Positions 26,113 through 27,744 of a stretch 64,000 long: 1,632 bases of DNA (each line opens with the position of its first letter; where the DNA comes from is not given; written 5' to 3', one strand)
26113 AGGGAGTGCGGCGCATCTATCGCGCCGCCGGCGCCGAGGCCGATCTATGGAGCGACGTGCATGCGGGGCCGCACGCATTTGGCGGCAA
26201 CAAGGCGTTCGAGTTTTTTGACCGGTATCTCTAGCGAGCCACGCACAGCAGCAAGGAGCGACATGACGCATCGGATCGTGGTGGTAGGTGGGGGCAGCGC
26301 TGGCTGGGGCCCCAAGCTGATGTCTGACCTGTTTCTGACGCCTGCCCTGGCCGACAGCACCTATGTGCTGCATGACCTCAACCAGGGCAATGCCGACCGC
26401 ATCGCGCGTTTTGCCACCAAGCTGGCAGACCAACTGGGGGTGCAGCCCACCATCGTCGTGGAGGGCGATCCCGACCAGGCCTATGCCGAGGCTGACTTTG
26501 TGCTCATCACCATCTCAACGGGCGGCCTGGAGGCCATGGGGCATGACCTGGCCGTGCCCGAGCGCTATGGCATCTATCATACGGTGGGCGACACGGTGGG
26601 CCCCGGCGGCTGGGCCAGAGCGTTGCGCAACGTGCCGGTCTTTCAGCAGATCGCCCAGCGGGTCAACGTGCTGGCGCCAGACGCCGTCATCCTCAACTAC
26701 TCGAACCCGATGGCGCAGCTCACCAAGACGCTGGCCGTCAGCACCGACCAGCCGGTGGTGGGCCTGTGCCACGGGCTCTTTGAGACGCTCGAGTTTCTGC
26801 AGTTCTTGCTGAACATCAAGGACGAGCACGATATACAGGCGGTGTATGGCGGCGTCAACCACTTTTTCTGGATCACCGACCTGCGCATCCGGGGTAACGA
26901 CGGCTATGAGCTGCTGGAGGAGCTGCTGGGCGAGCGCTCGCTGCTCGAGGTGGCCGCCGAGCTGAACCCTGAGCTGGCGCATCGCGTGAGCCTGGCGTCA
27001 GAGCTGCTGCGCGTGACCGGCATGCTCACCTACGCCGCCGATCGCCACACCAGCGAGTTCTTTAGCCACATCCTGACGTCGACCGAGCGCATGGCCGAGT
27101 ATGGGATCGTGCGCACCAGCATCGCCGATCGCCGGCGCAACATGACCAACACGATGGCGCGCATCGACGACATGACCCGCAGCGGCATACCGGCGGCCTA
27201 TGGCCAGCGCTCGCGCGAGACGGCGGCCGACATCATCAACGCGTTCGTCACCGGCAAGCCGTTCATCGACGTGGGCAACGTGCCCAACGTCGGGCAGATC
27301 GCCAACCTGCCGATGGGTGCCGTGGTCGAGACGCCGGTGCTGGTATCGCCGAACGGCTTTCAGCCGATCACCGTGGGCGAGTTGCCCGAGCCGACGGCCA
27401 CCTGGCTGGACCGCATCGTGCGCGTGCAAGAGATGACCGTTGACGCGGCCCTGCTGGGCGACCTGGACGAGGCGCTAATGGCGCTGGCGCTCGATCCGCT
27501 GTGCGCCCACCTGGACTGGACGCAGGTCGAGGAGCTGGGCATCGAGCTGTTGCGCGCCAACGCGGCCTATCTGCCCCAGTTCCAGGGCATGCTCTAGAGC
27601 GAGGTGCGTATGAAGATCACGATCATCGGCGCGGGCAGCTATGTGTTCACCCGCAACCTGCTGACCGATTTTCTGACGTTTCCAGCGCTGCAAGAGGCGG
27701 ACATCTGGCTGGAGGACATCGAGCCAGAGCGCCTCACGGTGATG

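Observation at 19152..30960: Glucuronoxylan-side-chain utilisation locus: sugar ABC importer, fused two-domain CE15-like esterase, CE7-like esterase, tandem GH4 paralogs, ROK repressor and NagB-family enzyme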

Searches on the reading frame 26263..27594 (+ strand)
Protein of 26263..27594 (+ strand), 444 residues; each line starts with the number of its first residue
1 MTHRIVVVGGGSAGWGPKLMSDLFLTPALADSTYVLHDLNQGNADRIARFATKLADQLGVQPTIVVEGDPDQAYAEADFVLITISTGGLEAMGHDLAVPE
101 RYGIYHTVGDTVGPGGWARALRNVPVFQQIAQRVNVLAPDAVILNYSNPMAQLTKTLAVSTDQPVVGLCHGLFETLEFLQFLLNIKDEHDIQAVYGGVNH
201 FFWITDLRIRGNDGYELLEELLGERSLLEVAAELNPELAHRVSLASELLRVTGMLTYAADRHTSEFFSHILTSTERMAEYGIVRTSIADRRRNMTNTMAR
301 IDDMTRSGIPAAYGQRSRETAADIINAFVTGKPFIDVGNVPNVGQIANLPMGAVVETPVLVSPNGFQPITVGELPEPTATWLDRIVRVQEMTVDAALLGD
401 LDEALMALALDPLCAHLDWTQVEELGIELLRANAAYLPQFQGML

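Call 4: search_protein_families(library=pfam, proteins=[window:26263-27594:+], max_evalue=0.01)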
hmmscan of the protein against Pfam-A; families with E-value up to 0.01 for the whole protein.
seq(444 aa): 3 families
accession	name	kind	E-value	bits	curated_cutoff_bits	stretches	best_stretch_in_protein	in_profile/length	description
PF02056.22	Glyco_hydro_4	-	6.8e-43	146.8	23.2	1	4-183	1-181/183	Family 4 glycosyl hydrolase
PF11975.13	Glyco_hydro_4C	-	2.9e-42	145.5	24.1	1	196-413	2-210/211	Family 4 glycosyl hydrolase C-terminal domain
PF13439.12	Glyco_transf_4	-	0.0028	18.1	28.5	1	49-181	10-114/170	Glycosyltransferase Family 4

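Call 5: search_protein_families(library=ncbifam, proteins=[window:26263-27594:+], max_evalue=0.001)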
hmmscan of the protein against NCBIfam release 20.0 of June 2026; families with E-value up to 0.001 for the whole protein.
window:26263-27594:+ (444 aa): 2 families
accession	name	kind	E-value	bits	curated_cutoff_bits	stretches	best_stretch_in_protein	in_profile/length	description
NF011657.0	PRK15076.1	subfamily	1.4e-92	310.6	486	1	2-441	2-430/432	alpha-galactosidase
NF041089.1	alpha_gluc_AglA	equivalog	2.5e-35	122.2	650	2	4-225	2-225/464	alpha-glucosidase AglA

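Call 9: search_solved_structures(query=window:26263-27594:+, max_evalue=0.001)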
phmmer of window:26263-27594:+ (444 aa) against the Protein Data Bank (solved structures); distinct sequences matched with E-value up to 0.001: 15.
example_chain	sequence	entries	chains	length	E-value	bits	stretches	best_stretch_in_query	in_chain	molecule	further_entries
3fef_A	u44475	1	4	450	7e-51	177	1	4-431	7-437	Putative glucosidase lplD, ALPHA-GALACTURONIDASE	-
5c3m_A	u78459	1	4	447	3.1e-32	115.6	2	5-219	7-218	Putative 6-phospho-beta-glucosidase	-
1s6y_A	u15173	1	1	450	4.8e-32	114.9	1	4-440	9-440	6-phospho-beta-glucosidase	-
1obb_A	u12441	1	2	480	8e-30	107.6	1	4-227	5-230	ALPHA-GLUCOSIDASE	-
1u8x_X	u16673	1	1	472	1.7e-26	96.6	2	5-221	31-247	Maltose-6'-phosphate glucosidase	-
6dux_A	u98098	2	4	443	1.9e-23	86.6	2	5-222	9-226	6-phospho-alpha-glucosidase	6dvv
6wbt_A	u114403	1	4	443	5.6e-23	85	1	4-439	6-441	cellulase IBT99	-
1up7_A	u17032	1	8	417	4.1e-21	78.9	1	4-437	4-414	6-PHOSPHO-BETA-GLUCOSIDASE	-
1up6_A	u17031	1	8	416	4.7e-21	78.7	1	4-437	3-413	6-PHOSPHO-BETA-GLUCOSIDASE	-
1up4_A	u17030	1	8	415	5.9e-21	78.4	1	4-437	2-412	6-PHOSPHO-BETA-GLUCOSIDASE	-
6vc6_A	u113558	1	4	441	4.7e-20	75.4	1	3-230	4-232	6-phospho-alpha-glucosidase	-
3u95_A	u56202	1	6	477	3.9e-18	69.1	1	4-367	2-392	Glycoside hydrolase, family 4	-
7br4_A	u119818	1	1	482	9.2e-18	67.9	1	4-366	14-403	Alpha-glucosidase, putative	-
1vjt_A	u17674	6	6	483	1.3e-17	67.4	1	4-363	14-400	alpha-glucosidase | Alpha-glucosidase, putative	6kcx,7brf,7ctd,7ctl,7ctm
2v6b_A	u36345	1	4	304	0.00015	24.3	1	61-168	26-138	L-LACTATE DEHYDROGENASE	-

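Call 53: search_solved_structures(query=window:26263-27594:+, max_evalue=1e-25, show_alignments=4)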
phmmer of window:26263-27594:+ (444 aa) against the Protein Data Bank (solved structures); distinct sequences matched with E-value up to 1e-25: 5.
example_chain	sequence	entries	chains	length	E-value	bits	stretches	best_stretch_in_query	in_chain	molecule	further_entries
3fef_A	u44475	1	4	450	7e-51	177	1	4-431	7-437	Putative glucosidase lplD, ALPHA-GALACTURONIDASE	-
5c3m_A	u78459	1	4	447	3.1e-32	115.6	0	5-219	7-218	Putative 6-phospho-beta-glucosidase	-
1s6y_A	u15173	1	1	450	4.8e-32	114.9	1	4-440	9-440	6-phospho-beta-glucosidase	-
1obb_A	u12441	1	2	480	8e-30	107.6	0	4-227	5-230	ALPHA-GLUCOSIDASE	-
1u8x_X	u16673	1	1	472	1.7e-26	96.6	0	5-221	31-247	Maltose-6'-phosphate glucosidase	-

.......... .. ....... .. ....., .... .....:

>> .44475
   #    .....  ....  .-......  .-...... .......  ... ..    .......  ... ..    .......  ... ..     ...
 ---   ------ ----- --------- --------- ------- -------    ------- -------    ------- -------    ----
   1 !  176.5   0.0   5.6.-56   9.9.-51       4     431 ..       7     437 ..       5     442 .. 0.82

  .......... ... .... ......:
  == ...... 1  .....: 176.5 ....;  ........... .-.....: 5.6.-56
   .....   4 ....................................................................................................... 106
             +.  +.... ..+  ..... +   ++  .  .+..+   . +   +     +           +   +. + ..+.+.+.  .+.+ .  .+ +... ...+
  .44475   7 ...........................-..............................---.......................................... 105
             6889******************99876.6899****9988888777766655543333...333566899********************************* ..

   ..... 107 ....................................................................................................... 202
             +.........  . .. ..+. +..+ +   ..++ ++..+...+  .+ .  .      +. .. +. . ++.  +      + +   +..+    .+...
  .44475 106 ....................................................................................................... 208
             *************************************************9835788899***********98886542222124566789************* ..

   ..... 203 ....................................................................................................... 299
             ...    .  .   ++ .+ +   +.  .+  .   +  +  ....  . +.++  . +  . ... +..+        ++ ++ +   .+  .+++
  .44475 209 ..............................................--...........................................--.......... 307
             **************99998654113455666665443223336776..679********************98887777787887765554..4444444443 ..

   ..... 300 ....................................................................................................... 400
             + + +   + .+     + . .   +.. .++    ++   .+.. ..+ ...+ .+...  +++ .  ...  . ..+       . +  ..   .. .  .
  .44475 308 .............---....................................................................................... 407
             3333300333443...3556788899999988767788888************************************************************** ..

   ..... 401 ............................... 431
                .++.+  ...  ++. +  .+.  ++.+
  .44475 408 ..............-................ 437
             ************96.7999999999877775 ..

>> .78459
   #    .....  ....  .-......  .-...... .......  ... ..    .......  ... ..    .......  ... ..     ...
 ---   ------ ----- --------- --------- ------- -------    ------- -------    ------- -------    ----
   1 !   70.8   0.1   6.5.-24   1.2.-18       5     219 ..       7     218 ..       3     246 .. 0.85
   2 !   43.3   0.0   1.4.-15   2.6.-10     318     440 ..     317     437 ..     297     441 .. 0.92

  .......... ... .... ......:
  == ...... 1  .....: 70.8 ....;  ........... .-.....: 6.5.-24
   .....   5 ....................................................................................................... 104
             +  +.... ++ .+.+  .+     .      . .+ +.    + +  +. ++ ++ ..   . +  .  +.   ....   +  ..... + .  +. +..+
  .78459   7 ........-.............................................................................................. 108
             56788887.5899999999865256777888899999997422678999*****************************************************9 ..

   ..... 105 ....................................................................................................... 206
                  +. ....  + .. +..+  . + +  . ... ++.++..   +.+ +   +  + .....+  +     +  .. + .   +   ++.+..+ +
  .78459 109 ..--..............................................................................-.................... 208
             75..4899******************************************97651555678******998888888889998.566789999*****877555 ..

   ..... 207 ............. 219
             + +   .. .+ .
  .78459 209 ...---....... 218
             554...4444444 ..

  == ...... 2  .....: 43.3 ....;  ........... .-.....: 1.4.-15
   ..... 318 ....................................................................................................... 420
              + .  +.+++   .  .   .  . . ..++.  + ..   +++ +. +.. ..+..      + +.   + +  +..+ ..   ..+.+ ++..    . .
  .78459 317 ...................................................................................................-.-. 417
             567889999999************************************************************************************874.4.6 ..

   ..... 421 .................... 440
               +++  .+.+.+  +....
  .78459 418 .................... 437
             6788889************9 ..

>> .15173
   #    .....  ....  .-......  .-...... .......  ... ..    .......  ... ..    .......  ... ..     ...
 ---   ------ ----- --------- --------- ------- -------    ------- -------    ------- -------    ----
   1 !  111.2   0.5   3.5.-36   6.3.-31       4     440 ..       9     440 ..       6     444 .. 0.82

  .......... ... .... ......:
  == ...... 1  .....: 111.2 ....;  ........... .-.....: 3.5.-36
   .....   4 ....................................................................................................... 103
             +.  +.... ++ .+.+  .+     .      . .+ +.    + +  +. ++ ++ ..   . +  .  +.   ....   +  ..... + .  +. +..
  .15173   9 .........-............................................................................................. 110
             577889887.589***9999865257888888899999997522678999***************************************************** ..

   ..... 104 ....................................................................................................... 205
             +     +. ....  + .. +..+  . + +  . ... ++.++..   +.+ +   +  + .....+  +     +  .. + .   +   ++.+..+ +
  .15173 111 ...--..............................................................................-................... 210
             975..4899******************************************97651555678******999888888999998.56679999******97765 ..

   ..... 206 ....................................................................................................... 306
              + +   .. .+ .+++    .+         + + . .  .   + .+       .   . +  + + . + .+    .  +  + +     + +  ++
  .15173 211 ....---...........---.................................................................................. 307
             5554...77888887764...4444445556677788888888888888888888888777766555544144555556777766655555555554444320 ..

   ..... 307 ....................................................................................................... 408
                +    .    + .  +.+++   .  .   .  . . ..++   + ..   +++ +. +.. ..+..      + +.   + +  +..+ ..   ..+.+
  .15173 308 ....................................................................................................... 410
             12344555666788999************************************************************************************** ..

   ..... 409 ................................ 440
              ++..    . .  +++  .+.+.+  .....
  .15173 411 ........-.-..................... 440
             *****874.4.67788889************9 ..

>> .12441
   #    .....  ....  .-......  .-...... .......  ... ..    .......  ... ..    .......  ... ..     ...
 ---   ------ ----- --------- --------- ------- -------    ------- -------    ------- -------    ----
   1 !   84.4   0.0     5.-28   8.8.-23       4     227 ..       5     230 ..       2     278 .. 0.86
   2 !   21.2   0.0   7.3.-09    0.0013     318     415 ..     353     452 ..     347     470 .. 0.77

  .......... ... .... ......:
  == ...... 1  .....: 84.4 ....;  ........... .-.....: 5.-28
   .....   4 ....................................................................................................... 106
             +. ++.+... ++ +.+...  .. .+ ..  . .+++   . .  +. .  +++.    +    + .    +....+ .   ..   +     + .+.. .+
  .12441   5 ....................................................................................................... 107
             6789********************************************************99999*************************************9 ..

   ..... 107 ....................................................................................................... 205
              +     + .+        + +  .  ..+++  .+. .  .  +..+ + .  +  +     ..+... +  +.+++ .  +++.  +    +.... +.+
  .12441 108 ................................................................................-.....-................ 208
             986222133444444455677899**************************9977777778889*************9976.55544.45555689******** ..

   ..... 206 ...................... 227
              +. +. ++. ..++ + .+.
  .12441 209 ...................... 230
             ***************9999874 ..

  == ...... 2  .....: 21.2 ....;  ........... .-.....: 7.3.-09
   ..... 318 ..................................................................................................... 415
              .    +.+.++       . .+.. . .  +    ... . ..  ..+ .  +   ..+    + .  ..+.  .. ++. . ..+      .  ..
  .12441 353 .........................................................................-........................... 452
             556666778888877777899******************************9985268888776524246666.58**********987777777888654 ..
